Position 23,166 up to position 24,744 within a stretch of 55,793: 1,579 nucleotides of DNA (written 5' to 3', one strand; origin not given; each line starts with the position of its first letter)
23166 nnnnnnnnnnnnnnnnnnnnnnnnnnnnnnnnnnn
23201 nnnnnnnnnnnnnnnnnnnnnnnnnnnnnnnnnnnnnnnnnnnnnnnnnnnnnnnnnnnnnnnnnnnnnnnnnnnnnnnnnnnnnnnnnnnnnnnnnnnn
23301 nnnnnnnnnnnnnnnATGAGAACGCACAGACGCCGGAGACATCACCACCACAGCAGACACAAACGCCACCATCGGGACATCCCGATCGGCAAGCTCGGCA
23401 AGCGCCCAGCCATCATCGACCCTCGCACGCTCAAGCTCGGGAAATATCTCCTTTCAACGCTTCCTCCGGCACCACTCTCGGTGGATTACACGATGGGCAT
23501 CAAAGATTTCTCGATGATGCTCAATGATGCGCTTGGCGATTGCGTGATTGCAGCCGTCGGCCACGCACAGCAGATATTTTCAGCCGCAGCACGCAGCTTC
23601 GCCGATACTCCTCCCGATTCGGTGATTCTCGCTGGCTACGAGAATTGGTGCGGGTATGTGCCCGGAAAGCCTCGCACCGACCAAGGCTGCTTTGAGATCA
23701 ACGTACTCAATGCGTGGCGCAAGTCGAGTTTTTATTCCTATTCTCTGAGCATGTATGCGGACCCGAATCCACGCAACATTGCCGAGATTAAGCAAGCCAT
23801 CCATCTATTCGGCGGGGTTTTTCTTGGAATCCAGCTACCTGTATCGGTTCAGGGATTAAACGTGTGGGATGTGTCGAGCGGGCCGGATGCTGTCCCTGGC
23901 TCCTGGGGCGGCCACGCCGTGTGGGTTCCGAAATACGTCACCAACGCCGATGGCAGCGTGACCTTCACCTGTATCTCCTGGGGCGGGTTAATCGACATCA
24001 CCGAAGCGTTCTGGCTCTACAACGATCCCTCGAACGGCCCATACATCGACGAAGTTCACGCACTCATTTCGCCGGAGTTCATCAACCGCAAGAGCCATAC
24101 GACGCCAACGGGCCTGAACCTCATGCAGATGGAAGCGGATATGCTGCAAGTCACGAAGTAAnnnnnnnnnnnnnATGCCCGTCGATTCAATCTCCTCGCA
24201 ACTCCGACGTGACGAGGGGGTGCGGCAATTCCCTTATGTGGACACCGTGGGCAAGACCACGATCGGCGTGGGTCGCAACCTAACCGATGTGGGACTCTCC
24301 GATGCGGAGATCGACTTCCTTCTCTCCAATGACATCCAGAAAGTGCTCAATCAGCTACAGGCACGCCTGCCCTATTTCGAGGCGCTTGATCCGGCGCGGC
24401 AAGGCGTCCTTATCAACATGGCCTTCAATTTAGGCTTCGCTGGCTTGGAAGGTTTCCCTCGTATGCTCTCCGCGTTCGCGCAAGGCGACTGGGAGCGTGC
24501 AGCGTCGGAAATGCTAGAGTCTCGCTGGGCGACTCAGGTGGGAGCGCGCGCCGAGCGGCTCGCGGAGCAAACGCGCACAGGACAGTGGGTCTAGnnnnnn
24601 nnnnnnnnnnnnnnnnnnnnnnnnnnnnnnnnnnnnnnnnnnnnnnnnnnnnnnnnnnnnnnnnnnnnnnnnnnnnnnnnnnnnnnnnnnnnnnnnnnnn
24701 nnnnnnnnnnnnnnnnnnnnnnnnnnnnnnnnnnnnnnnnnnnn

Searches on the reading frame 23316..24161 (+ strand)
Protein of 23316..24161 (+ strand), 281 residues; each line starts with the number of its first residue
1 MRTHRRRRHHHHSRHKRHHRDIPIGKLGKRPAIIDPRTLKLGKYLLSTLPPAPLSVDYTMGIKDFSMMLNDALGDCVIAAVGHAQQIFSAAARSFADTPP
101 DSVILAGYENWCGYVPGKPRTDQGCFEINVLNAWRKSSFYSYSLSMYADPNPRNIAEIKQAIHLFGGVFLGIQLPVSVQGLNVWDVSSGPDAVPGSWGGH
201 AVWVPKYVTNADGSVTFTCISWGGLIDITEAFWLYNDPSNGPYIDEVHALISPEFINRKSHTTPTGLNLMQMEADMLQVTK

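Call 3: search_protein_families(library=pfam, proteins=[window:23316-24161:+], max_evalue=0.01)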
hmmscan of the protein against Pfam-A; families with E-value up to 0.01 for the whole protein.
window:23316-24161:+ (281 aa): 0 families

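Call 4: search_protein_families(library=ncbifam, proteins=[window:23316-24161:+], max_evalue=0.01)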
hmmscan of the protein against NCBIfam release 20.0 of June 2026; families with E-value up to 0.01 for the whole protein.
window:23316-24161:+ (281 aa): 0 families

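Call 9: search_protein_families(library=phrogs, proteins=[window:23316-24161:+], max_evalue=0.001)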
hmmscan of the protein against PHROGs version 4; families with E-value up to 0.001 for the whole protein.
window:23316-24161:+ (281 aa): 1 family
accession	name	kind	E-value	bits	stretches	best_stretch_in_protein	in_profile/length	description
phrog_19005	-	unknown function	8.7e-29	101.3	1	26-275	4-251/260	-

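Call 26: search_solved_structures(query=window:23316-24161:+, max_evalue=10, show_alignments=2)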
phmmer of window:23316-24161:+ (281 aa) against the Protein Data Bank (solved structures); distinct sequences matched with E-value up to 10: 1.
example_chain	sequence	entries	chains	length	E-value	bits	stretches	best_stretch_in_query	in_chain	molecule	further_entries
4hff_A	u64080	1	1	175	2.4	10.4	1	210-250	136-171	Putative cytoplasmic protein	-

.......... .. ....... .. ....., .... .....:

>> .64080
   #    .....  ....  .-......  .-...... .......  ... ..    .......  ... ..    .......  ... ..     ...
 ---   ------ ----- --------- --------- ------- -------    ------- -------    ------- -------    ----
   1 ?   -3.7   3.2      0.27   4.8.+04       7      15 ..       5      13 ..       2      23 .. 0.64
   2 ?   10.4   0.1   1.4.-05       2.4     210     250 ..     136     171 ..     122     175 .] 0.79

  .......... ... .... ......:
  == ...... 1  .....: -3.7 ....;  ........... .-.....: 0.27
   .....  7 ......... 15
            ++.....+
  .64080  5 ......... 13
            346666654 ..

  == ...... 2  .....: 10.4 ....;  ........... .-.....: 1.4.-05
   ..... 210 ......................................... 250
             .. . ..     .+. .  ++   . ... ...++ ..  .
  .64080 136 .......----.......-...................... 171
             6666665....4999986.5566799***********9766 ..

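Call 29: find_homologous_proteins(query=window:23316-24161:+)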
Query window:23316-24161:+ (281 aa): 306 proteins with E <= 0.001 among 877 candidates; the best 120 are listed.
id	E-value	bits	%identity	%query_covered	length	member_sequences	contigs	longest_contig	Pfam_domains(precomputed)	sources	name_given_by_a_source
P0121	1.2e-174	597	94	93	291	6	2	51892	-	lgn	-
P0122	4.0e-166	569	87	92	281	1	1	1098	-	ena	-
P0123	5.8e-119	415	70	90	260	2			-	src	-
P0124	1.7e-115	403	70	91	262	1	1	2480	-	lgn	-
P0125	1.2e-114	400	68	91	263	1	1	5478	-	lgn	-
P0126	6.1e-108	378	63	91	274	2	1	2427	-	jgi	jgi:hypothetical protein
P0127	1.1e-106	374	61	93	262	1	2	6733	-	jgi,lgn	jgi:hypothetical protein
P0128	1.2e-105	371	66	89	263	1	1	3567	-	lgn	-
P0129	7.4e-105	368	62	91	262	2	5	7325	-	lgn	-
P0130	3.4e-103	363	62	91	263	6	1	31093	-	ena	-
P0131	7.5e-103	362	63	91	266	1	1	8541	-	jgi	jgi:hypothetical protein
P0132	3.8e-102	359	61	92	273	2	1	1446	-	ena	-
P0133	6.9e-102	359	61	91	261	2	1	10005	-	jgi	jgi:hypothetical protein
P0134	2.3e-101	357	62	88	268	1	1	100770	-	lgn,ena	-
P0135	5.3e-101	356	61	92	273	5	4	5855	-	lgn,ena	-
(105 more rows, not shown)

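Call 41: predict_structure(alignment_id=A2)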
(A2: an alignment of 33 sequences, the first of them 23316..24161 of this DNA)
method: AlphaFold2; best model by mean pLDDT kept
length: 281 residues; sequences in the alignment: 33
mean_pLDDT: 92.8   pTM: 0.89
mean pLDDT of the five models: 92.8, 91.9, 91.7, 91.4, 91.1
residues with pLDDT >= 90: 238; 70-90: 22; 50-70: 21; < 50: 0
segments of 3 or more residues with pLDDT < 50: none
pLDDT, mean of each block of 10 residues (from residue 1): 67 60 87 96 97 98 95 96 96 93 98 97 97 94 95 98 97 97 97 98 99 98 97 98 98 78 85 94 74
secondary structure, 60 per line:
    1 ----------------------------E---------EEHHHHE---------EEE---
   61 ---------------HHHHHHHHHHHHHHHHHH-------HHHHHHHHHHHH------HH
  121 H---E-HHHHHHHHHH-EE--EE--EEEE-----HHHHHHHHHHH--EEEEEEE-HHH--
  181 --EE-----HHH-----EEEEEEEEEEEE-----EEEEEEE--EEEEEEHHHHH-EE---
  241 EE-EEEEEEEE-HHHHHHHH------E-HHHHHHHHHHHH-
elements in order: H41-44 E55-57 H76-93 H101-112 H127-136 E146-149 H155-165 E168-174 E198-209 E215-221 E224-229 H230-234 E244-251 H253-260 H269-280

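Call 47: fold_search(model_id=the predicted structure, library=pdb)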
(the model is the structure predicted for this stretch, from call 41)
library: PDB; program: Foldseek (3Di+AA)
matches with E <= 10: 567; with E <= 0.001: 209
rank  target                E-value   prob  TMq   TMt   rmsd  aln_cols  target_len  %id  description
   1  3ois_A                1.5e-09  1.00  0.59  0.62   6.7       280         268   15  Crystal Structure Xylellain, a cysteine protease from Xylella fastidiosa (released 2011-08-03)
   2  3ois_B                1.5e-08  1.00  0.59  0.62   6.7       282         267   16  Crystal Structure Xylellain, a cysteine protease from Xylella fastidiosa (released 2011-08-03)
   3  1pbh                  4.9e-08  1.00  0.55  0.49   5.4       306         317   11  CRYSTAL STRUCTURE OF HUMAN RECOMBINANT PROCATHEPSIN B AT 3.2 ANGSTROM RESOLUTION (released 1998-02-25)
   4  3bpm_A                2.1e-07  1.00  0.50  0.57   5.8       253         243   14  Crystal Structure of Falcipain-3 with Its inhibitor, Leupeptin (released 2008-12-30)
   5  4hwy_A                2.1e-07  1.00  0.49  0.45   8.8       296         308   14  Trypanosoma brucei procathepsin B solved from 40 fs free-electron laser pulse data by serial femtosecond X-ray crystal (released 2012-12-05)
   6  1mir_A                3.9e-07  1.00  0.54  0.49   5.8       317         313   11  RAT PROCATHEPSIN B (released 1997-01-11)
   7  5jt8_B                4.7e-07  1.00  0.51  0.47   5.3       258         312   12  Structural basis for the limited antibody cross reactivity between the mite allergens Blo t 1 and Der p 1 (released 2017-05-24)
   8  1by8                  5.6e-07  1.00  0.51  0.47   6.0       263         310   15  THE CRYSTAL STRUCTURE OF HUMAN PROCATHEPSIN K (released 1999-10-24)
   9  5vcn_A                6.0e-07  1.00  0.48  0.59   5.7       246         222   14  THE CRYSTAL STRUCTURE OF DER P 1 ALLERGEN COMPLEXED WITH FAB FRAGMENT OF MAB 5H8 (released 2017-04-26)
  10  3bwk_A                6.4e-07  1.00  0.50  0.57   5.9       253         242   13  Crystal Structure of Falcipain-3 with Its inhibitor, K11017 (released 2009-01-20)
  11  7pck_C                6.8e-07  1.00  0.53  0.49   5.4       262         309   15  CRYSTAL STRUCTURE OF WILD TYPE HUMAN PROCATHEPSIN K (released 1999-10-25)
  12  3bpm_B                8.2e-07  1.00  0.51  0.60   5.6       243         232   13  Crystal Structure of Falcipain-3 with Its inhibitor, Leupeptin (released 2008-12-30)
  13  4i04_B                8.7e-07  1.00  0.55  0.51   6.4       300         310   13  Structure of zymogen of cathepsin B1 from Schistosoma mansoni (released 2014-02-05)
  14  4i04_D                9.3e-07  1.00  0.54  0.50   6.5       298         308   13  Structure of zymogen of cathepsin B1 from Schistosoma mansoni (released 2014-02-05)
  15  7pck_A                9.9e-07  1.00  0.54  0.49   5.6       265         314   17  CRYSTAL STRUCTURE OF WILD TYPE HUMAN PROCATHEPSIN K (released 1999-10-25)
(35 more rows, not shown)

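Call 48: find_related_loci(query=A2, collection=viral_contigs, flank=10000)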
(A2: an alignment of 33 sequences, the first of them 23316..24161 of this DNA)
Query A2 (281 aa) in viral_contigs; peptide patterns used: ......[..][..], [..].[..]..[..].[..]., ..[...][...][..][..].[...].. (x = any residue, [..] = any of these).
408 stretches matched a pattern; 333 encode a relative of the query (tblastn E <= 1e-3); the best 80 are kept; 80 distinct loci.
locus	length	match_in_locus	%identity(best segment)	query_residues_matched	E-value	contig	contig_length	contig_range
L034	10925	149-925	96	22-280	1e-170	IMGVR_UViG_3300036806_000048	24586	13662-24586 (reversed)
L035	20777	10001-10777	96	22-280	1e-170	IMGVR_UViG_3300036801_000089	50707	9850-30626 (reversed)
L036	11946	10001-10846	57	1-280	8e-105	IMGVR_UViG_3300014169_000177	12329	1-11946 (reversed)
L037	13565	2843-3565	50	26-280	2e-76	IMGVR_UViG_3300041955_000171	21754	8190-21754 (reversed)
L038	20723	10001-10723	51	26-280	7e-75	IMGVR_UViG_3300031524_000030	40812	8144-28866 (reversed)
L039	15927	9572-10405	45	1-281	4e-71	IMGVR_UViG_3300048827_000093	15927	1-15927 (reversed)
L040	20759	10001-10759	45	26-280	5e-69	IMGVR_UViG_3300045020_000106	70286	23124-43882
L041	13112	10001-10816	44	3-280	2e-68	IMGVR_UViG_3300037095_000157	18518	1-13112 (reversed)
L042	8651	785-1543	46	26-281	2e-67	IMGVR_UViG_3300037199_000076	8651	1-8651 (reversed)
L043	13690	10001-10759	46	26-281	2e-67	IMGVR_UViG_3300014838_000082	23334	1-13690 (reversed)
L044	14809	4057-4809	44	14-276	1e-66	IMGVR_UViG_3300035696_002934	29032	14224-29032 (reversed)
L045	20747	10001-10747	48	26-280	2e-66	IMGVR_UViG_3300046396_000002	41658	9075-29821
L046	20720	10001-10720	45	6-257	1e-66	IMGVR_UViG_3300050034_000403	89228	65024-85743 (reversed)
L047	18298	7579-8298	45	6-257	1e-66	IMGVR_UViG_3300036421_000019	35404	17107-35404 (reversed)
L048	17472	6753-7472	45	6-257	1e-66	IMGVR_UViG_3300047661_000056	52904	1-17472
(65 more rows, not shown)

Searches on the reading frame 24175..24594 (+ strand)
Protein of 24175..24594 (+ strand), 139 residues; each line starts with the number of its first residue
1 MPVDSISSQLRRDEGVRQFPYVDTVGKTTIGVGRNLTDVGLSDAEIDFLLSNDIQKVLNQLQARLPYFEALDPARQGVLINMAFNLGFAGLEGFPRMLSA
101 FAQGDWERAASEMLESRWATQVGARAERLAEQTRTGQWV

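Call 3: search_protein_families(library=pfam, proteins=[window:24175-24594:+], max_evalue=0.01)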
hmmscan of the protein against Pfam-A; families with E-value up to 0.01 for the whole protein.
window:24175-24594:+ (139 aa): 1 family
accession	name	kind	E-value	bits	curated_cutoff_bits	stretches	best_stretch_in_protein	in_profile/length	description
PF00959.24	Phage_lysozyme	-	2e-10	41.5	22.3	1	13-127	3-116/125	Phage lysozyme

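Call 4: search_protein_families(library=ncbifam, proteins=[window:24175-24594:+], max_evalue=0.01)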
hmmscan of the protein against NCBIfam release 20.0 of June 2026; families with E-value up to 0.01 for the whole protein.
window:24175-24594:+ (139 aa): 0 families
